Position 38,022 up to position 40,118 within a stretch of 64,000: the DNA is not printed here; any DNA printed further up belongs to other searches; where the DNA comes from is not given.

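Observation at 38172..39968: Orphan soluble VirD4/TraG-like coupling ATPase with a long disordered K/E/P-rich tail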

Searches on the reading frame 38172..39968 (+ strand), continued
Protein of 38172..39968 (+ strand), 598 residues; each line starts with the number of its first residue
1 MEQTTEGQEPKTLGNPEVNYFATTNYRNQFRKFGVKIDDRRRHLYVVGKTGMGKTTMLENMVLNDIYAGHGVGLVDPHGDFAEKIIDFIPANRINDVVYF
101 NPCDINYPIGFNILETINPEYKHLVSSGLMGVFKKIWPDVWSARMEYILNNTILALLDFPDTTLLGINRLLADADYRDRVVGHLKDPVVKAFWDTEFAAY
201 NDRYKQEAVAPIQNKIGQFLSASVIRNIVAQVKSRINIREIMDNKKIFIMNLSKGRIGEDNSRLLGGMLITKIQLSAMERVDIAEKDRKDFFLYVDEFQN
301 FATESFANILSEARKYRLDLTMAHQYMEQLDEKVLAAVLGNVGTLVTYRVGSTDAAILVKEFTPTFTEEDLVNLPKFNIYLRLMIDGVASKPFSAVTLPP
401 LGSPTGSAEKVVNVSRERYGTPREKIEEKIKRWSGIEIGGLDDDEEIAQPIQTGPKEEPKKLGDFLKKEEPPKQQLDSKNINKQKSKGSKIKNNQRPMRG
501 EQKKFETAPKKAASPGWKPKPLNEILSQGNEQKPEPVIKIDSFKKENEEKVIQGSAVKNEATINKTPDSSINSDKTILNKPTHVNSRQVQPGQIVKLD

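Call 18: list_cluster_members(proteins=[P0001, P0073, P0115])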
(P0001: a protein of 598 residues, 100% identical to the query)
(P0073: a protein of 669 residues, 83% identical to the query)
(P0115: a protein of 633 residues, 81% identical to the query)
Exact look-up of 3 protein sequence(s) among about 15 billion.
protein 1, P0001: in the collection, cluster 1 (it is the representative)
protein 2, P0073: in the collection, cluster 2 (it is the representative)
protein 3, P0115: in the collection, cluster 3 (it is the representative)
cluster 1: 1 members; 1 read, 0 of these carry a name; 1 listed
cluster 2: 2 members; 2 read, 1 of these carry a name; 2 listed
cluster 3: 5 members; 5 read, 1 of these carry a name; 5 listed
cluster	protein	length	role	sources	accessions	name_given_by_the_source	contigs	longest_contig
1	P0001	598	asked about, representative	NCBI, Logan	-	-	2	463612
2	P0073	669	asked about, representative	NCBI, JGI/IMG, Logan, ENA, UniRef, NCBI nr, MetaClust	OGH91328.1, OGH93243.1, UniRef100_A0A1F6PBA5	MAG: hypothetical protein A2534_04015 [Candidatus Magasanikbacteria bacterium ... | Type IV secretion system coupling protein TraD DNA-binding domain-containing protein n=1 ... | \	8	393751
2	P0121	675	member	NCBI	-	-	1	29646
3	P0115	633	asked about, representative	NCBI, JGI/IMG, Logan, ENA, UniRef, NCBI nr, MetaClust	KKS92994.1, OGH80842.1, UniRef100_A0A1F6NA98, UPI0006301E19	MAG: hypothetical protein UV70_C0019G0006 [Parcubacteria group bacterium ... | Type IV secretion system coupling protein TraD DNA-binding domain-containing protein n=1 ... | status=active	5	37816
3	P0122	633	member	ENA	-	-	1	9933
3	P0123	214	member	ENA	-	-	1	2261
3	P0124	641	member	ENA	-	-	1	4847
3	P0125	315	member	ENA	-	-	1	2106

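Call 29: search_protein_representatives(protein=window:38172-39968:+)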
Query: 598 residues. Proteins with E-value up to 0.001 (for the whole library): 22899; up to 1e-10: 15615; up to 1e-30: 6449. The best 150 are listed.
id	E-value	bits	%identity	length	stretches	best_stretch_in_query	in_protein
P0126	3.3e-240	814.9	80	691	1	11-461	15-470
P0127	2.5e-233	792.1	81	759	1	15-436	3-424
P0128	8.9e-207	704.5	70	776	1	17-452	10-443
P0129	4.6e-204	695.5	71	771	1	17-442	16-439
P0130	5.6e-198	675.4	68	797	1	16-458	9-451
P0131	4.8e-195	665.8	61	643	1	17-513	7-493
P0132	9.2e-195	664.8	67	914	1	18-441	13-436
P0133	4.6e-187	639.4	64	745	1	14-436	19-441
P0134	1.4e-185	634.6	60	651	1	17-489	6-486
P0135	7.8e-184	628.8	58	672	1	15-480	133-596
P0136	8.9e-182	622.0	60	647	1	17-513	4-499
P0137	7.4e-181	618.9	62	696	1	17-437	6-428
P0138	1.3e-179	614.8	63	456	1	17-436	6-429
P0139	1.6e-176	604.6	61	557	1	16-437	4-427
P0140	9.1e-176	602.1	57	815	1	17-460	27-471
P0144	7.6e-172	589.2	54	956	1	16-502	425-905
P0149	1.1e-167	575.4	59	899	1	15-434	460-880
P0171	2.0e-156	538.2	49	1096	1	10-544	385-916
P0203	8.3e-146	503.2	54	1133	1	21-433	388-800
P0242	9.8e-135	466.6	37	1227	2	29-376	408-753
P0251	2.5e-131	455.4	33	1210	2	36-437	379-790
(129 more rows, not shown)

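Call 32: search_protein_families(library=pfam, proteins=[P0144, P0149, P0171, P0203, P0242, P0251], max_evalue=0.01)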
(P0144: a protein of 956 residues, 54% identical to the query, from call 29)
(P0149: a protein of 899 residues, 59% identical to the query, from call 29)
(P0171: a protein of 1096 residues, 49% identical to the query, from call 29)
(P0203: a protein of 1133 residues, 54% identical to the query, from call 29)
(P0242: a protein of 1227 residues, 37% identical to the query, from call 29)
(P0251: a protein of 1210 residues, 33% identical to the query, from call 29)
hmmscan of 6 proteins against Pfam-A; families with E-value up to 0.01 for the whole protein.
P0144 (956 aa): 4 families
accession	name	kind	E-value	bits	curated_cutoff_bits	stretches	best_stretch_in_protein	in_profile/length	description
PF10412.15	TrwB_AAD_bind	-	7.4e-11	42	20.5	1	447-759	12-310/387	Type IV secretion-system coupling protein DNA-binding domain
PF12696.13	TraG-D_C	-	3.5e-05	24.2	22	1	701-766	3-71/126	TraM recognition site of TraD and TraG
PF01935.23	DUF87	-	6e-05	23.7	23.2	1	451-666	24-206/220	Helicase HerA, central domain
PF02534.20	T4SS-DNA_transf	-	7.3e-05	22.2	20.1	0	440-527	42-118/468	Type IV secretory system Conjugative DNA transfer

P0149 (899 aa): 6 families
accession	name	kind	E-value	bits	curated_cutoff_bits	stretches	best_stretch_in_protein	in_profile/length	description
PF10412.15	TrwB_AAD_bind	-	8e-12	45.2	20.5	1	483-798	12-313/387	Type IV secretion-system coupling protein DNA-binding domain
PF12696.13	TraG-D_C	-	1.3e-05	25.5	22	1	737-798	3-69/126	TraM recognition site of TraD and TraG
PF01935.23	DUF87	-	2.4e-05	25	23.2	1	486-553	23-84/220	Helicase HerA, central domain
PF13401.12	AAA_22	-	0.00023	21.9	27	0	484-510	3-29/130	AAA domain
PF02534.20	T4SS-DNA_transf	-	0.0016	17.8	20.1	0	475-559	41-114/468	Type IV secretory system Conjugative DNA transfer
PF13191.12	AAA_16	-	0.0079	17.1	32.6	0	472-506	10-44/167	AAA ATPase domain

P0171 (1096 aa): 5 families
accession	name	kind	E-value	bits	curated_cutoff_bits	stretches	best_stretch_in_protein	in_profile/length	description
PF10412.15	TrwB_AAD_bind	-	2.5e-11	43.6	20.5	1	414-727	11-310/387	Type IV secretion-system coupling protein DNA-binding domain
PF02534.20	T4SS-DNA_transf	-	2.8e-07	30.2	20.1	1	610-709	248-346/468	Type IV secretory system Conjugative DNA transfer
PF12696.13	TraG-D_C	-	3.8e-05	24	22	1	670-728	4-67/126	TraM recognition site of TraD and TraG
PF01935.23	DUF87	-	0.00023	21.8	23.2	1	406-502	10-101/220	Helicase HerA, central domain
PF13401.12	AAA_22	-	0.0085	16.8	27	0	418-445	5-32/130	AAA domain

P0203 (1133 aa): 8 families
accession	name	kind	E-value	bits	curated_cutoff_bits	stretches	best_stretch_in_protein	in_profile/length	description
PF02534.20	T4SS-DNA_transf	-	2.6e-08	33.6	20.1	1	543-700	191-347/468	Type IV secretory system Conjugative DNA transfer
PF10412.15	TrwB_AAD_bind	-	3.8e-08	33.1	20.5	1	408-699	15-288/387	Type IV secretion-system coupling protein DNA-binding domain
PF01935.23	DUF87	-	2.8e-05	24.7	23.2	1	408-457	23-69/220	Helicase HerA, central domain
PF12696.13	TraG-D_C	-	3.3e-05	24.3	22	1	659-717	3-66/126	TraM recognition site of TraD and TraG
PF25199.1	nSTAND_NTPase5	-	0.00027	21.2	34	1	406-485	39-120/145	Novel STAND NTPase 5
PF13401.12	AAA_22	-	0.00029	21.6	27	0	407-445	4-42/130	AAA domain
PF00005.33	ABC_tran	-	0.0033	18.5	25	0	408-446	11-46/137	ABC transporter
PF13555.12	AAA_29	-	0.0087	16.2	27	0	406-426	20-40/61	P-loop containing region of AAA domain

P0242 (1227 aa): 15 families
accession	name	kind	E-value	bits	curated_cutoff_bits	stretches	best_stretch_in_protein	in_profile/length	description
PF10412.15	TrwB_AAD_bind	-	1.2e-18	67.7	20.5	1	413-735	8-318/387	Type IV secretion-system coupling protein DNA-binding domain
PF12696.13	TraG-D_C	-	8.8e-13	48.7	22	2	665-732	1-70/126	TraM recognition site of TraD and TraG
PF01935.23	DUF87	-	1.3e-08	35.7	23.2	1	410-461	12-65/220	Helicase HerA, central domain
PF13191.12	AAA_16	-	2.6e-07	31.7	32.6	1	417-482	21-88/167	AAA ATPase domain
PF13401.12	AAA_22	-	2.6e-07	31.4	27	0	421-449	6-34/130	AAA domain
PF02534.20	T4SS-DNA_transf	-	5.5e-07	29.2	20.1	1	653-735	289-377/468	Type IV secretory system Conjugative DNA transfer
PF25199.1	nSTAND_NTPase5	-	2.1e-05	24.8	34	1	414-501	35-124/145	Novel STAND NTPase 5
PF13555.12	AAA_29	-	9.2e-05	22.6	27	0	421-437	22-39/61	P-loop containing region of AAA domain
PF01580.24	FtsK_SpoIIIE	-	0.0003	20.7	24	0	408-442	27-61/221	FtsK/SpoIIIE family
PF03308.22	MeaB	-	0.00042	19.8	23.1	0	425-454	38-67/273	Methylmalonyl Co-A mutase-associated GTPase MeaB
PF03193.22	RsgA_GTPase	-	0.00064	20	30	0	414-443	100-129/174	RsgA GTPase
PF00005.33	ABC_tran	-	0.00067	20.7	25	0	422-457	13-46/137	ABC transporter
PF20703.3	nSTAND1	-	0.0018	18.4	27.1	0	421-446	34-59/379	Novel STAND NTPase 1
PF05872.18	HerA_C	-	0.0053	15.9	22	0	408-461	9-62/502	Helicase HerA-like C-terminal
PF20720.3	nSTAND3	-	0.0062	16.7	27.2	0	422-454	19-51/155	Novel STAND NTPase 3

P0251 (1210 aa): 34 families (the best 25 are shown)
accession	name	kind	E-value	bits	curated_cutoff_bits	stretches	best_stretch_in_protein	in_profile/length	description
PF10412.15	TrwB_AAD_bind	-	4.1e-20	72.5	20.5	3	620-696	227-304/387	Type IV secretion-system coupling protein DNA-binding domain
PF01935.23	DUF87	-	3.3e-14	53.9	23.2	2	377-422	17-62/220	Helicase HerA, central domain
PF12696.13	TraG-D_C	-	3.3e-12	46.9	22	2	643-702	3-66/126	TraM recognition site of TraD and TraG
PF02534.20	T4SS-DNA_transf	-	8e-10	38.6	20.1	1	583-683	247-345/468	Type IV secretory system Conjugative DNA transfer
PF01580.24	FtsK_SpoIIIE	-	1.9e-09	37.8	24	1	374-407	28-62/221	FtsK/SpoIIIE family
PF25199.1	nSTAND_NTPase5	-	4.9e-09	36.6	34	1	376-449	32-108/145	Novel STAND NTPase 5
PF13401.12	AAA_22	-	6.7e-09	36.6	27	0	383-408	4-29/130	AAA domain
PF13191.12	AAA_16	-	1.5e-07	32.5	32.6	0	820-861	24-63/167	AAA ATPase domain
PF13555.12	AAA_29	-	2.7e-06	27.5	27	0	822-837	24-39/61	P-loop containing region of AAA domain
PF20720.3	nSTAND3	-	4.8e-06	26.8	27.2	0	383-418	16-51/155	Novel STAND NTPase 3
PF00005.33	ABC_tran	-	1.1e-05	26.5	25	0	385-405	12-32/137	ABC transporter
PF05729.18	NACHT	-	5.5e-05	23.5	26.7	0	386-412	2-27/167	NACHT domain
PF24389.1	ORC-CDC6-like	-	8.4e-05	21.9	27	0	382-407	30-55/571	ORC-CDC6-like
PF03193.22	RsgA_GTPase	-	0.00027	21.2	30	0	821-843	107-129/174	RsgA GTPase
PF05872.18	HerA_C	-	0.00045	19.4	22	0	369-412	6-49/502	Helicase HerA-like C-terminal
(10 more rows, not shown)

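Call 34: find_related_loci(query=A1, collection=genome_contigs, flank=8000)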
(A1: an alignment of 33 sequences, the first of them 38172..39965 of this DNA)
Query A1 (598 aa) in genome_contigs; peptide patterns used: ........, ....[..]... (x = any residue, [..] = any of these).
599 stretches matched a pattern (row limit reached: there are more); 541 encode a relative of the query (tblastn E <= 1e-3); the best 80 are kept; 80 distinct loci.
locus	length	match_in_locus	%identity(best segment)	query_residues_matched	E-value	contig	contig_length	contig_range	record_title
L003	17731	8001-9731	69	1-598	0e+0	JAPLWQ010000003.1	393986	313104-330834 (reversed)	MAG: Candidatus Magasanikiibacteriota bacterium isolate LacPavin_0920_SED2_MAG_44_15 LacPavin_0920_SED2_scaffold_578913,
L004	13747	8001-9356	83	3-448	0e+0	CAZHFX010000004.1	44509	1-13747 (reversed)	MAG TPA_asm: uncultured Gammaproteobacteria bacterium isolate SRP062349_co5_171 genome assembly, contig: NODE_179_length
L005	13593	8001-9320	83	9-448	0e+0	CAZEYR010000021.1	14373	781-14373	MAG TPA_asm: uncultured Gammaproteobacteria bacterium isolate SRP263991_co3_384 genome assembly, contig: NODE_5069_lengt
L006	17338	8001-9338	83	4-447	0e+0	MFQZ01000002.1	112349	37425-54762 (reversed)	MAG: Candidatus Magasanikbacteria bacterium RIFOXYC2_FULL_42_28 rifoxyc2_full_scaffold_141, whole genome shotgun sequenc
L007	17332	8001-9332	81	5-448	0e+0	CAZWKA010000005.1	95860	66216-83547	MAG TPA_asm: uncultured Gammaproteobacteria bacterium isolate SRP286056_co1_500 genome assembly, contig: NODE_167_length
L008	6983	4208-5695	75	10-493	0e+0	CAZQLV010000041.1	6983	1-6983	MAG TPA_asm: uncultured Gammaproteobacteria bacterium isolate SRP193066_co2_436 genome assembly, contig: NODE_5593_lengt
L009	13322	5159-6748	71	5-497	0e+0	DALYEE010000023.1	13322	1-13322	MAG TPA_asm: Candidatus Magasanikbacteria bacterium isolate CTOTU14245 NODE_1031_length_13322_cov_3.346574, whole genome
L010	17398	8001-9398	78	8-472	0e+0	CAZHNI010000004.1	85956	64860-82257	MAG TPA_asm: uncultured Gammaproteobacteria bacterium isolate SRP257259_co1_325 genome assembly, contig: NODE_234_length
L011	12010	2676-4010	81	2-448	0e+0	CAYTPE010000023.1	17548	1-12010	MAG TPA_asm: uncultured Gammaproteobacteria bacterium isolate SRP257259_co1_76 genome assembly, contig: NODE_3996_length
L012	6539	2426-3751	81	6-447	0e+0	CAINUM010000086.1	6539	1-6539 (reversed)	MAG: Candidatus Magasanikbacteria bacterium isolate Kiruna_bin-08293 genome assembly, contig: bin-08293:086/107, whole g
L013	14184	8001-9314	82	10-447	0e+0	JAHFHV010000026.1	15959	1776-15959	MAG: Candidatus Magasanikiibacteriota bacterium isolate nzgw347 NODE_1599_length_15960_cov_5.928278, whole genome shotgu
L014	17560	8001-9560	71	2-522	0e+0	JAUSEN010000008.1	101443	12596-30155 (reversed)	MAG: Candidatus Magasanikiibacteriota bacterium isolate E14_maxbin.201_sub E14_k141_1421591, whole genome shotgun sequen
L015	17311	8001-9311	82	4-440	0e+0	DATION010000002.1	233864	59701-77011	MAG TPA_asm: Candidatus Udaeobacter sp. isolate SMAG_U15825 k141_264311, whole genome shotgun sequence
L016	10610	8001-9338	80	1-440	0e+0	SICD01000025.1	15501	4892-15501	MAG: Candidatus Magasanikbacteria bacterium isolate Baikal-deep-G194 BACOMB-C18330, whole genome shotgun sequence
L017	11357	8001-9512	71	2-534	0e+0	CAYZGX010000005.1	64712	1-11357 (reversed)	MAG TPA_asm: uncultured Gammaproteobacteria bacterium isolate SRP278252_co1_182 genome assembly, contig: NODE_549_length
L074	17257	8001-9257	71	17-435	0e+0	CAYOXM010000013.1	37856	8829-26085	MAG TPA_asm: uncultured Gammaproteobacteria bacterium isolate SRP237561_co1_396 genome assembly, contig: NODE_1506_lengt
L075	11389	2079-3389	66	10-446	0e+0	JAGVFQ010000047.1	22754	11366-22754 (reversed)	MAG: Patescibacteria group bacterium isolate DeMMO2_29 c_000000015901, whole genome shotgun sequence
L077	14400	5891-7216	67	17-460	0e+0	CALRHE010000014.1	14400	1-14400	MAG: Candidatus Uhrbacteria bacterium isolate MaH-09apr19-21 genome assembly, contig: MaH-09apr19-C10430, whole genome s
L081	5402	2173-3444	67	13-435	0e+0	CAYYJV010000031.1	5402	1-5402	MAG TPA_asm: uncultured Candidatus Saccharibacteria bacterium isolate binchicken_co184_129 genome assembly, contig: NODE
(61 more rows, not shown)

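Call 38: predict_structure(alignment_id=A1)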
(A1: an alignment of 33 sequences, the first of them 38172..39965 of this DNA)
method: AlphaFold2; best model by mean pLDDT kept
length: 598 residues; sequences in the alignment: 33
mean_pLDDT: 50.9   pTM: 0.36
mean pLDDT of the five models: 50.9, 49.9, 49.1, 44.1, 43.7
residues with pLDDT >= 90: 0; 70-90: 124; 50-70: 132; < 50: 342
segments of 3 or more residues with pLDDT < 50: 1-54, 109-114, 299-423, 433-522, 526-586
pLDDT, mean of each block of 10 residues (from residue 1): 34 40 37 36 45 59 80 75 83 86 60 54 71 72 82 77 63 80 84 78 63 64 64 72 84 62 66 65 65 61 39 31 29 30 30 38 38 38 32 31 38 33 48 44 33 35 39 37 32 32 35 37 45 35 32 30 34 35 45 57
secondary structure, 60 per line:
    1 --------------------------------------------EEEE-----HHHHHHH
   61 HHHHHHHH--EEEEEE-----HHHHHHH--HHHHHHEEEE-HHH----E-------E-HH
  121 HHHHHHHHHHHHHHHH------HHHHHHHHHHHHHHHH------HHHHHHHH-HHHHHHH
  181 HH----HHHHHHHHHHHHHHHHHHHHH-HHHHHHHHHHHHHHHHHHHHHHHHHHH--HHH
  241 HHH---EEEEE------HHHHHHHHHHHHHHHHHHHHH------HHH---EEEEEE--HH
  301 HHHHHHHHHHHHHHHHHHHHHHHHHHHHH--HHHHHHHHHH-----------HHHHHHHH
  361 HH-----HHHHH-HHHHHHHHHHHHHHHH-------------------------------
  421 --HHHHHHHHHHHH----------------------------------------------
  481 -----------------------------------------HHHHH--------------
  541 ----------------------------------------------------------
elements in order: E45-48 H54-68 E71-76 H82-88 H91-96 E97-100 H119-136 H143-158 H165-172 H174-182 H187-207 H209-235 H238-243 E247-251 H258-278 E291-296 H299-329 H332-341 H353-362 H368-372 H374-389 H423-434 H522-526

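Call 43: find_homologous_proteins(query=A2, max_evalue=0.00001)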
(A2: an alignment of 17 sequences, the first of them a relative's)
Query A2 (17 sequences) (525 aa, profile of the alignment): 1042 proteins with E <= 0.00001 among 8000 candidates; the best 120 are listed.
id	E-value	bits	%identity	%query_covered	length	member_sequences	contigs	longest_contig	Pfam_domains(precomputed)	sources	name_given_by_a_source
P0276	9.8e-186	636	100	100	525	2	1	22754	PF26449.1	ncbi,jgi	jgi:hypothetical protein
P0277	1.8e-182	626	39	98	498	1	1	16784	PF26449.1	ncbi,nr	ncbi:MAG: hypothetical protein HW383_807 [Candidatus Magasanikbacteria bacterium]|nr:hypothetical pr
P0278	9.9e-180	616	67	99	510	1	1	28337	PF26449.1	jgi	-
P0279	1.8e-173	596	64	99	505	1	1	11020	PF26449.1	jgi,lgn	jgi:hypothetical protein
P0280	2.4e-173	595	59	100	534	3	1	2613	PF26449.1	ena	-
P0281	5.1e-173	594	60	99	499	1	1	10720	PF26449.1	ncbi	-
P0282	1.1e-172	593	46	82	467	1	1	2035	PF26449.1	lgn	-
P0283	1.9e-172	593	54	83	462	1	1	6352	PF26449.1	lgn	-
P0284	2.6e-172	592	43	82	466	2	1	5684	PF26449.1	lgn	-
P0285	7.7e-171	587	38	80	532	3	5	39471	PF26449.1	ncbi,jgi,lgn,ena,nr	ncbi:MAG TPA: hypothetical protein DDW36_02145 [Candidatus Magasanikbacteria bacterium]|nr:hypotheti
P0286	1.8e-170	586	49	82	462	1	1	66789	PF26449.1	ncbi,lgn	-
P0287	1.5e-169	583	47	79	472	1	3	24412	PF26449.1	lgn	-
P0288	1.6e-169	583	47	82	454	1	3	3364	PF26449.1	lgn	-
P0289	2.7e-169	582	43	94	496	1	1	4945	PF26449.1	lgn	-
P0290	3.2e-169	582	49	88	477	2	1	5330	PF26449.1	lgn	-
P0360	4.5e-157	542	41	82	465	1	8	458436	PF26449.1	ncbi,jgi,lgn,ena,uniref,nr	ncbi:MAG: hypothetical protein UT86_C0001G0100 [Candidatus Magasanikbacteria bacterium GW2011_GWC2_4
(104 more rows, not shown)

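Call 44: search_solved_structures(query=A2, max_evalue=10)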
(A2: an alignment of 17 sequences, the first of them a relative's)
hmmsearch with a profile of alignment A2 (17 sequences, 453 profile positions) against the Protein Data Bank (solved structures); distinct sequences matched with E-value up to 10: 1.
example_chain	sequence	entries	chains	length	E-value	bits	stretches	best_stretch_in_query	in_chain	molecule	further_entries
4h1x_A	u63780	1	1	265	2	10.5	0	231-311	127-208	Phosphate-binding protein pstS 2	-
